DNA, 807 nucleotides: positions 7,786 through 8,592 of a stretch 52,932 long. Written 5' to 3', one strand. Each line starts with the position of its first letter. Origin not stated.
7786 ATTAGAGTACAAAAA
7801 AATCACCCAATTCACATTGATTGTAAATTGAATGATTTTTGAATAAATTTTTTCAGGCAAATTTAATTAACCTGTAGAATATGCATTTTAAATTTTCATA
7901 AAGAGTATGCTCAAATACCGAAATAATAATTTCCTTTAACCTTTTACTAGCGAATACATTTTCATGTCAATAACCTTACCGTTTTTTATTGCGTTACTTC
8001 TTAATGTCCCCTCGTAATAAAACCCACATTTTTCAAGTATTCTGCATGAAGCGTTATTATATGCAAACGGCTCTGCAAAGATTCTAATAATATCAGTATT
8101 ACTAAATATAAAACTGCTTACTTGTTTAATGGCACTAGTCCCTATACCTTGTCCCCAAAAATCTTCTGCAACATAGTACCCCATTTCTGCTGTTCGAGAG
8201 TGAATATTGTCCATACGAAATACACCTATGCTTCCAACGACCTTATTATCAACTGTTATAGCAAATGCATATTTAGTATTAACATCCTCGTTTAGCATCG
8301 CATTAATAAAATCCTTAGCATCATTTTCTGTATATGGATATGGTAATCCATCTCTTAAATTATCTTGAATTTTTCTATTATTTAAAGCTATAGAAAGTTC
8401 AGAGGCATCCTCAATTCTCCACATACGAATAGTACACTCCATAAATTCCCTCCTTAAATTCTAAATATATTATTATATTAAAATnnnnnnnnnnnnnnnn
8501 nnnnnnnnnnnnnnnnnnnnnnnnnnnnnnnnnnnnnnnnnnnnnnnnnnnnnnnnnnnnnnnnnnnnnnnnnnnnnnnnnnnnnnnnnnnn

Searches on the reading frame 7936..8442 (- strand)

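Call 3: search_protein_families(library=pfam, proteins=[window:7936-8442:-], max_evalue=0.01)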
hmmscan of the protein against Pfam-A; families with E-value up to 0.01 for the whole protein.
window:7936-8442:- (168 aa): 6 families
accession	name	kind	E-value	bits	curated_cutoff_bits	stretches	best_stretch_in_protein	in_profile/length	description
PF13302.13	Acetyltransf_3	-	1.9e-24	87.3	25.4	1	4-141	3-137/138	Acetyltransferase (GNAT) domain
PF00583.31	Acetyltransf_1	-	1.5e-14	54.7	20.7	1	28-141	7-116/116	Acetyltransferase (GNAT) family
PF13420.13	Acetyltransf_4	-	9.9e-10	39.1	24.3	1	5-162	1-155/155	Acetyltransferase (GNAT) domain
PF13523.12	Acetyltransf_8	-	3.9e-07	30.2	27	1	87-146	82-142/145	Acetyltransferase (GNAT) domain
PF13508.13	Acetyltransf_7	-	1.8e-06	28.7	27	1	59-141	5-82/84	Acetyltransferase (GNAT) domain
PF08445.16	FR47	-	0.0085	16.5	22.1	0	89-142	27-78/86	FR47-like protein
